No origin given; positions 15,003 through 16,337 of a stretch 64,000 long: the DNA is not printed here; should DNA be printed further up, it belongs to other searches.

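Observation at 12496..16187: Double zinc-ribbon / HEPN-like protein directly upstream of an R-then-M type II operon: candidate three-gene defence module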

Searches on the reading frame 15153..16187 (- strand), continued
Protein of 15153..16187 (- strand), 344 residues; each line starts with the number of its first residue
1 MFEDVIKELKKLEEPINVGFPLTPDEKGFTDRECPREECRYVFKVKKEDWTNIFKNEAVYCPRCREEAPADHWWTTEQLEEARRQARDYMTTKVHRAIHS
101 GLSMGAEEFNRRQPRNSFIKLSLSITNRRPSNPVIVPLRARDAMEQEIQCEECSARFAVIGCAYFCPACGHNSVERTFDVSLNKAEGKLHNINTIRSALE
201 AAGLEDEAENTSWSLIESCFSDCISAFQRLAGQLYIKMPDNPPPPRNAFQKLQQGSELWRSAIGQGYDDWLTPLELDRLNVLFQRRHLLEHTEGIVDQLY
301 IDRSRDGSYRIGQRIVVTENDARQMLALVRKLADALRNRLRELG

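Call 17: search_solved_structures(query=A1, max_evalue=10, show_alignments=3)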
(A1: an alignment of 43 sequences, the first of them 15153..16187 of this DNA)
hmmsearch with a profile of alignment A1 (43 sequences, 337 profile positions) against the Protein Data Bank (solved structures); distinct sequences matched with E-value up to 10: 9.
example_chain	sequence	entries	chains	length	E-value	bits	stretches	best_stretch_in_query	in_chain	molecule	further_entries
5i9g_C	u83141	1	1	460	5.6e-07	32.1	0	162-228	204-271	pentatricopeptide repeat protein dPPR-U8C2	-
5i9d_A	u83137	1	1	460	1.3e-06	31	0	162-230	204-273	pentatricopeptide repeat protein dPPR-U8A2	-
5i9f_A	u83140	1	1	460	1.9e-06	30.4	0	160-230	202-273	pentatricopeptide repeat protein dPPR-U10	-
5i9h_A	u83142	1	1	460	4.2e-06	29.3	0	161-230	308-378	pentatricopeptide repeat protein dPPR-U8G2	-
6htj_A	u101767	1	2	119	0.17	14.2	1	142-184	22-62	Nucleic-acid-binding protein containing a Zn-ribbon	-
7nkg_B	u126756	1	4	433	0.19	14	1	183-243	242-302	Methyl-coenzyme M reductase beta subunit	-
9h91_O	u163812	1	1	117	1.5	11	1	181-229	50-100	50S ribosomal protein L18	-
3s2w_A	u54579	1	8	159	1.7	10.8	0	283-309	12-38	Transcriptional regulator, MarR family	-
3zvz_B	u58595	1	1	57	2.7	10.2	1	30-67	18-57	E3 UBIQUITIN-PROTEIN LIGASE UHRF1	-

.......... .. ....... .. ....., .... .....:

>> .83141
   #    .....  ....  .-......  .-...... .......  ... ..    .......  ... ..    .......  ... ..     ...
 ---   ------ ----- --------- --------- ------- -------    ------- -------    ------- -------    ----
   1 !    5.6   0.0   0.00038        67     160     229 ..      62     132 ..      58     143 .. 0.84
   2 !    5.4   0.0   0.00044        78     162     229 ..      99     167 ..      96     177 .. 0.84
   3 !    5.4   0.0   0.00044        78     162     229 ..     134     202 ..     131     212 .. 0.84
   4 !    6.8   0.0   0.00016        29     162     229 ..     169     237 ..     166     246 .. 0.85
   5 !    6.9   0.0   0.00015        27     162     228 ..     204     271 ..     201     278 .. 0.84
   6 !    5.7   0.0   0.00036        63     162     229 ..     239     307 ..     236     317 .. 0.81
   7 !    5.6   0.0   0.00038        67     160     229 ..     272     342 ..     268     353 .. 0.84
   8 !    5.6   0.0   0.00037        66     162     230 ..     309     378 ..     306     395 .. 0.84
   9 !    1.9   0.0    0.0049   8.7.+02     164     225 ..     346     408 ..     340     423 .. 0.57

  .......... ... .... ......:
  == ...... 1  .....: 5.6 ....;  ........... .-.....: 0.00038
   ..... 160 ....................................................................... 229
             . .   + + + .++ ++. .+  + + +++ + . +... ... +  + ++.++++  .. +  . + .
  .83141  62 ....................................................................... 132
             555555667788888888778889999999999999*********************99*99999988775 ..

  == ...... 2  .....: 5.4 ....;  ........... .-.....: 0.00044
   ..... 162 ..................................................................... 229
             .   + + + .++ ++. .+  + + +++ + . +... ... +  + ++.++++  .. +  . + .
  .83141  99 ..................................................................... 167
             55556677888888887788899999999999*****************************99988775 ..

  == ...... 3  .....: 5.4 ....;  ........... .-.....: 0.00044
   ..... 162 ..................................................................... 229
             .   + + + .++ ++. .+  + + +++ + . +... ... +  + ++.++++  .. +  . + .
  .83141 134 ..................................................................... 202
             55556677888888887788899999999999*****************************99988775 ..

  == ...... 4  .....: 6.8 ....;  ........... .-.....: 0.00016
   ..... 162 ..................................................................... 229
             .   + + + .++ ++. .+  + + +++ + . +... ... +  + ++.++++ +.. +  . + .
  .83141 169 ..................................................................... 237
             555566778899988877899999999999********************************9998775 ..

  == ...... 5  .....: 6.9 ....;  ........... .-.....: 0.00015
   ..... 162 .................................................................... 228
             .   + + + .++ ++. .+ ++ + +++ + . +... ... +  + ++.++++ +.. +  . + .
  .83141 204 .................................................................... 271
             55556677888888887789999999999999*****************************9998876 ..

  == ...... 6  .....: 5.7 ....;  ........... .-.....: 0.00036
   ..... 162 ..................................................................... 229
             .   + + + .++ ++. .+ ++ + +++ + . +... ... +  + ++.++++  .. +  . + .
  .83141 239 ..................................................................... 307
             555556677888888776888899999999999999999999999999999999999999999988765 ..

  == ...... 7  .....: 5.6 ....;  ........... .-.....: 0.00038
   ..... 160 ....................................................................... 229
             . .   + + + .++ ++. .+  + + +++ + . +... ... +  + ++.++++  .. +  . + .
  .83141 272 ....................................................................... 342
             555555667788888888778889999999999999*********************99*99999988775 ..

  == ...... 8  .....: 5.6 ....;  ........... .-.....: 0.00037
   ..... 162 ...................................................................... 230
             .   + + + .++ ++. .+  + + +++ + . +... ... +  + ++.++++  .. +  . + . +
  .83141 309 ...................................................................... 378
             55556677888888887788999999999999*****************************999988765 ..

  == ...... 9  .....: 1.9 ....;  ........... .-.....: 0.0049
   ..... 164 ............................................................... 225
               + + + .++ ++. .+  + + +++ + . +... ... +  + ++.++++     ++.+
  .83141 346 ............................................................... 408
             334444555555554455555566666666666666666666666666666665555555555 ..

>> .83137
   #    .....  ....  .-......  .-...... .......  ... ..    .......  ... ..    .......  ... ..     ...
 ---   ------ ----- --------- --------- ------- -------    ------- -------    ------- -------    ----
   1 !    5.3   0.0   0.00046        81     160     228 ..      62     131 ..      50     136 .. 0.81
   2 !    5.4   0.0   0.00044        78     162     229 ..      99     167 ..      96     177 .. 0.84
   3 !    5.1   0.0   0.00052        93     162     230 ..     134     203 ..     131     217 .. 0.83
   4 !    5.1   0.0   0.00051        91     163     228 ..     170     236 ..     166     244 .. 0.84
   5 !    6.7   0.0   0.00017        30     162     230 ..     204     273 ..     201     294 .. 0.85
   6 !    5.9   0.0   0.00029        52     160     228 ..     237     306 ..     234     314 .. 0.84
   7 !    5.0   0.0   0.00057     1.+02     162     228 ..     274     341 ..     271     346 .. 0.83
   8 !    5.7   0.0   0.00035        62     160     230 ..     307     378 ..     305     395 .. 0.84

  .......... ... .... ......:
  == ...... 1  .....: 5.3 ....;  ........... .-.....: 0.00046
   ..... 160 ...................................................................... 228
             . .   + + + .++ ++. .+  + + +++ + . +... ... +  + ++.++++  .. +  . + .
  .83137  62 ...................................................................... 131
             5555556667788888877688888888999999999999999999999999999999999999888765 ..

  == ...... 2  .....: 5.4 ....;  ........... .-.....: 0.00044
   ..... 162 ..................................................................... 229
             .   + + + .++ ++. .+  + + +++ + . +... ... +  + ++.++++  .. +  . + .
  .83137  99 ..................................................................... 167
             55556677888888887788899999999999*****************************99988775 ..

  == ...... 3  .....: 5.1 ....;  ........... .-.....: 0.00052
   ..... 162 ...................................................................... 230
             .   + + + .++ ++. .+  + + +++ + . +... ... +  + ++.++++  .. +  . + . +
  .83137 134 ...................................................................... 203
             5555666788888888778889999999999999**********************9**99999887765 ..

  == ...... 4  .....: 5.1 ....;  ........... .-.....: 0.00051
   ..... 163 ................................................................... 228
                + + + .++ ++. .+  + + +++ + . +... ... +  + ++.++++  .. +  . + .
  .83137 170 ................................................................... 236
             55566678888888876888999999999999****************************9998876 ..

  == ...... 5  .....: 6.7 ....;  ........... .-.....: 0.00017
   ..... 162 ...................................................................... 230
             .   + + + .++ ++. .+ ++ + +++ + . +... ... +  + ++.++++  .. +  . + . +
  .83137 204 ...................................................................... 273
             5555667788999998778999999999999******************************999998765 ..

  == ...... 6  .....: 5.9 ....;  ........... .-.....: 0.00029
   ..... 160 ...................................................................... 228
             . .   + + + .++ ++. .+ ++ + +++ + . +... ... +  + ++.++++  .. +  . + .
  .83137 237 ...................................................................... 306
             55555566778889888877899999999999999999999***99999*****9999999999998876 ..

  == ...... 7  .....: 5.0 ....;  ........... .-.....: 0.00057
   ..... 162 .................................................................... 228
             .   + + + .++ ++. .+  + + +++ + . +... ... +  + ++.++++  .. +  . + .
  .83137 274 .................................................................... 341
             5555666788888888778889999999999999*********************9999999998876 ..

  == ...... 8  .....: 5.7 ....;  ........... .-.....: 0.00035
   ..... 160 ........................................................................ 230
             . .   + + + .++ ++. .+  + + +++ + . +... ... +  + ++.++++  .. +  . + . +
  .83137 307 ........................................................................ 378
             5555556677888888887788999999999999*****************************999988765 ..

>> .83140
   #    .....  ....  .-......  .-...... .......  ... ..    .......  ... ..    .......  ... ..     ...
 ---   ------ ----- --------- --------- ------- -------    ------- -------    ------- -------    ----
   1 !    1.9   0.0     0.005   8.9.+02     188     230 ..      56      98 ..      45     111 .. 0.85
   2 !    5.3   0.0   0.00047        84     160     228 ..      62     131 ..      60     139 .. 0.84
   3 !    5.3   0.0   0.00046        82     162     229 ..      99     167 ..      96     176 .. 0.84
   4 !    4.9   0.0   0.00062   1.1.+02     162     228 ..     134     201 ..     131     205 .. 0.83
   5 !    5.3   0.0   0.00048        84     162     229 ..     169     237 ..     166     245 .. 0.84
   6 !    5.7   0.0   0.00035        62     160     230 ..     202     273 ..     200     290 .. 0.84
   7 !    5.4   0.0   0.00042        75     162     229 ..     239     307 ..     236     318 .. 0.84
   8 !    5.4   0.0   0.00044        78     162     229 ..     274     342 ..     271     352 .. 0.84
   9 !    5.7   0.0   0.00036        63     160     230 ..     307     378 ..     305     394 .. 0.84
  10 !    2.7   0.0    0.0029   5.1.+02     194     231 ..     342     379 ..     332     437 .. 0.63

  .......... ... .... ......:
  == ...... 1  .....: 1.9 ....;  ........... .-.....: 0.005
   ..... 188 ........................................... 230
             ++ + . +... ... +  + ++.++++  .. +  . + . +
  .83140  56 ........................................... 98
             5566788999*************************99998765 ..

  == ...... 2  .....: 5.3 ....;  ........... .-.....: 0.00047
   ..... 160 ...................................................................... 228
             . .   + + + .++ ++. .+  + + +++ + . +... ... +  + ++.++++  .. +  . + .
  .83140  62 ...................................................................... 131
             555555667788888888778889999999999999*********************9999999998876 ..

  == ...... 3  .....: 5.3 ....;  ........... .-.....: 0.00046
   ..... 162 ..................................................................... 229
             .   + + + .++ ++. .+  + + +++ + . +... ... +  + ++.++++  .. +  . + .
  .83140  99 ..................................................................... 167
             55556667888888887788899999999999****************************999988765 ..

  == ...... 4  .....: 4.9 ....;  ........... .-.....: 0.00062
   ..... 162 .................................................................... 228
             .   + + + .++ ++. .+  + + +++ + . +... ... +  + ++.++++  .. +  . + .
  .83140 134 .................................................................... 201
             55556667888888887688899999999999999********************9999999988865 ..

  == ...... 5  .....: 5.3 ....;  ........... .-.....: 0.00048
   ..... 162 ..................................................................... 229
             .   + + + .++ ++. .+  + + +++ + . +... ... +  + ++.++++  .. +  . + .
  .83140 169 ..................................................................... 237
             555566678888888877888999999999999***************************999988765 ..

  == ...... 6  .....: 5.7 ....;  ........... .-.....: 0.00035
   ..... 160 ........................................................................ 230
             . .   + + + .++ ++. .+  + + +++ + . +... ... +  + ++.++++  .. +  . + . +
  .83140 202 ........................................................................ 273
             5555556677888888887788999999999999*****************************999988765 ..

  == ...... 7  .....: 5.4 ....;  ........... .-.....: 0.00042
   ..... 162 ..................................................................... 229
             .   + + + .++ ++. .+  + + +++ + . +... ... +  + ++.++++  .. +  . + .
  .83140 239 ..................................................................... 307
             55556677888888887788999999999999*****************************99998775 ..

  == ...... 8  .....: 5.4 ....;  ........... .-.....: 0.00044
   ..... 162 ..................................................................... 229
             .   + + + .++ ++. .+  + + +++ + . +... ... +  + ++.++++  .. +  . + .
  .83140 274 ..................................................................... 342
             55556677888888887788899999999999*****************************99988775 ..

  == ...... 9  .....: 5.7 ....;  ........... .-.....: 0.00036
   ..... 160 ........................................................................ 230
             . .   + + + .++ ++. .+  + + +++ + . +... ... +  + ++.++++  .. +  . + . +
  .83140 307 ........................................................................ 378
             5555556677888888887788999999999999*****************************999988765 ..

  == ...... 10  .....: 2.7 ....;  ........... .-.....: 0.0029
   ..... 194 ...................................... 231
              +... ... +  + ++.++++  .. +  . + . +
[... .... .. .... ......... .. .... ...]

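Call 18: fold_search(model_id=the predicted structure, library=pdb)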
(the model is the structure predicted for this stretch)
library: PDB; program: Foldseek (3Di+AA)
matches with E <= 10: 240; with E <= 0.001: 0
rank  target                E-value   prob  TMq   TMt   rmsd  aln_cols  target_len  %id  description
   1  6m6u_H                1.5e-01  0.92  0.25  0.53   7.0       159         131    9  Crystal structure the toxin-antitoxin MntA-HpeT mutant-D39ED41E (released 2020-09-30)
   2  7bxo_D                1.9e-01  0.94  0.26  0.58   6.9       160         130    9  Crystal structure of the toxin-antitoxin with AMP-PNP (released 2020-09-30)
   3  6m6w_B                2.3e-01  0.84  0.25  0.50   7.2       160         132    9  Crystal structure the toxin-antitoxin MntA-HpeT mutant-Y104A (released 2020-09-30)
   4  5yep_B                2.3e-01  0.82  0.24  0.50   7.8       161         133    9  Crystal structure of SO_3166-SO_3165 from Shewanella oneidensis (released 2018-03-28)
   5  7bxo_F                2.5e-01  0.85  0.24  0.53   7.6       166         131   10  Crystal structure of the toxin-antitoxin with AMP-PNP (released 2020-09-30)
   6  6m6u_G                3.1e-01  0.72  0.22  0.45   7.9       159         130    9  Crystal structure the toxin-antitoxin MntA-HpeT mutant-D39ED41E (released 2020-09-30)
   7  6f09_R                3.3e-01  0.16  0.15  0.20  13.5       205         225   10  Binary complex of 14-3-3 zeta with ubiquitin specific protease 8 (USP8) pSer718 peptide (released 2018-03-07)
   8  6m6w_H                3.4e-01  0.77  0.24  0.50   7.3       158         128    9  Crystal structure the toxin-antitoxin MntA-HpeT mutant-Y104A (released 2020-09-30)
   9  5yep_C                3.6e-01  0.85  0.24  0.52   7.7       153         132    9  Crystal structure of SO_3166-SO_3165 from Shewanella oneidensis (released 2018-03-28)
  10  7bxo_G                3.8e-01  0.72  0.24  0.50   7.8       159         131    9  Crystal structure of the toxin-antitoxin with AMP-PNP (released 2020-09-30)
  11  1qjb_B                3.8e-01  0.15  0.14  0.18  14.7       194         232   11  14-3-3 ZETA/PHOSPHOPEPTIDE COMPLEX (MODE 1) (released 1999-09-15)
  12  4nqf_B                4.0e-01  0.38  0.17  0.33   9.5       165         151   10  Crystal structure of HEPN domain protein (released 2014-03-26)
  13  6m6u_D                4.3e-01  0.69  0.24  0.50   7.2       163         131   10  Crystal structure the toxin-antitoxin MntA-HpeT mutant-D39ED41E (released 2020-09-30)
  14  6m6w_D                4.7e-01  0.72  0.24  0.52   7.3       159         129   10  Crystal structure the toxin-antitoxin MntA-HpeT mutant-Y104A (released 2020-09-30)
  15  3pja_A                4.7e-01  0.28  0.15  0.22  15.8       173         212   13  Crystal structure of human C3PO complex (released 2011-05-11)
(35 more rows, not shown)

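Call 26: search_protein_families(library=pfam, alignment_id=A3, max_evalue=0.00001)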
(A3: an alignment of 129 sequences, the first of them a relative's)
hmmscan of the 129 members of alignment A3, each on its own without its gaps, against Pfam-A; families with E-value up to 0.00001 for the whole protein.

A. member 1, L006:1616-2227:+ (203 aa): 0 families

B. families by the number of members that match (of 129 scanned): 105 families (the first 25 are shown)
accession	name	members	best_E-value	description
PF18145.6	SAVED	3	4e-30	SMODS-associated and fused to various effectors sensor domain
PF06114.19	Peptidase_M78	3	9.9e-14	IrrE N-terminal-like domain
PF13166.12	AAA_13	2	3.2e-127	AAA domain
PF01527.26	HTH_Tnp_1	2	9.9e-25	Transposase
PF07690.21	MFS_1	2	4.6e-23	Major Facilitator Superfamily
PF13676.11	TIR_2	2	9.8e-20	TIR domain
PF08357.16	SEFIR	2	2e-19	SEFIR domain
PF03288.22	Pox_D5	2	6.2e-17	Poxvirus D5 protein-like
PF14022.11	DUF4238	2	1e-15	Protein of unknown function (DUF4238)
PF13518.12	HTH_28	2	1.6e-15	Helix-turn-helix domain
PF13673.13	Acetyltransf_10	2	2.5e-11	Acetyltransferase (GNAT) domain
PF13508.13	Acetyltransf_7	2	4.3e-11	Acetyltransferase (GNAT) domain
PF19263.5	DUF5906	2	7.9e-11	Family of unknown function (DUF5906)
PF00583.31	Acetyltransf_1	2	8.5e-10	Acetyltransferase (GNAT) family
PF00589.27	Phage_integrase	2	8.9e-09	Phage integrase family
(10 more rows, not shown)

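Call 27: search_protein_families(library=padloc, alignment_id=A3, max_evalue=0.00001)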
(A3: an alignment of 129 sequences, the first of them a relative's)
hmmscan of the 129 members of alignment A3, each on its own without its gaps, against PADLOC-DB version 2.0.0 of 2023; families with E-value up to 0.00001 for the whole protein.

A. member 1, L006:1616-2227:+ (203 aa): 0 families

B. families by the number of members that match (of 129 scanned): 299 families (the first 25 are shown)
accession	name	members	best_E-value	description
PDLC00737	Effector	4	4e-211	Endonuclease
PDLC02004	SAVED3--SAVED_PDDEXK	4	7.3e-181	-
PDLC00752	Effector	4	1.6e-131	Endonuclease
PDLC04141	capP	3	1.3e-61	capP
PDLC02005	SAVED3--SAVED_PDDEXK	3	1.7e-42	-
PDLC00741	Effector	3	8.9e-42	Endonuclease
PDLC00735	Effector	3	1.3e-37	Endonuclease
PDLC02007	SAVED3--SAVED_PDDEXK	3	1.3e-29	-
PDLC02012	SAVED5--SAVED_TIR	3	1.2e-22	-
PDLC03954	RmrA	3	9.8e-13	-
PDLC03949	RmrA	3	3.1e-11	-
PDLC03944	RmrA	3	9.9e-11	-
PDLC03947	RmrA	3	2.6e-10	-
PDLC03948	RmrA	3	8.8e-10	-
PDLC03945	RmrA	3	3.2e-09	-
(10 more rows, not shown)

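Call 39: find_encoding_contigs(protein=P0002, flank=8000, max_places=2)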
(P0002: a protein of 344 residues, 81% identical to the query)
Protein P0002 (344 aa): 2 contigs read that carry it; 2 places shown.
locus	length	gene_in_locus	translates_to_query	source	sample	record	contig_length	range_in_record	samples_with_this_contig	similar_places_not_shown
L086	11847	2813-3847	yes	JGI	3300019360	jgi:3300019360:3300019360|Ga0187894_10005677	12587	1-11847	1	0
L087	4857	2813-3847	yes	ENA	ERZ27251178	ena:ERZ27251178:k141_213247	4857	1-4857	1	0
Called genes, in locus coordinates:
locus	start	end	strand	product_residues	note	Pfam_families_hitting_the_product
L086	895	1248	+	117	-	PF21983:NikA-like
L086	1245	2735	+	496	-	PF03432:Relaxase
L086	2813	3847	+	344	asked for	-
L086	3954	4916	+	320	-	PF09572:RE_XamI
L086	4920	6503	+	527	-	PF07669:Eco57I, PF22837:M_Eco57I_C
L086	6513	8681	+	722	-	-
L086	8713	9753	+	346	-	-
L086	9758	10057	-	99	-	-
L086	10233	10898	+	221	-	PF02586:SRAP, PF13438:DUF4113 (weak)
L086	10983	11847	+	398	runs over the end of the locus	-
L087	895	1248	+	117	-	PF21983:NikA-like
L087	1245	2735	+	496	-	PF03432:Relaxase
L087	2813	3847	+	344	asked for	-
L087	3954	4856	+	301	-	?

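Call 40: find_encoding_contigs(protein=P0003, flank=8000, max_places=2)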
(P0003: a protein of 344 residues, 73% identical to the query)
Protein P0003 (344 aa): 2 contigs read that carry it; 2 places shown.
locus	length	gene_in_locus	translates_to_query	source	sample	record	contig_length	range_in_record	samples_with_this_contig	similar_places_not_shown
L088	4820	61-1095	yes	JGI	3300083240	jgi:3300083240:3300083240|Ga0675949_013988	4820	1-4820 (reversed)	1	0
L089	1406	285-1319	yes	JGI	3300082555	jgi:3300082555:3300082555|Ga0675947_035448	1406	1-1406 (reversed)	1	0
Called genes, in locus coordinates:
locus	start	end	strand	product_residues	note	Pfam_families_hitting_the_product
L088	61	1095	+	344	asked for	-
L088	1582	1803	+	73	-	-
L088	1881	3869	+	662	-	-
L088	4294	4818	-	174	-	?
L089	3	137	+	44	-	?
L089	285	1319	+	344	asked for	-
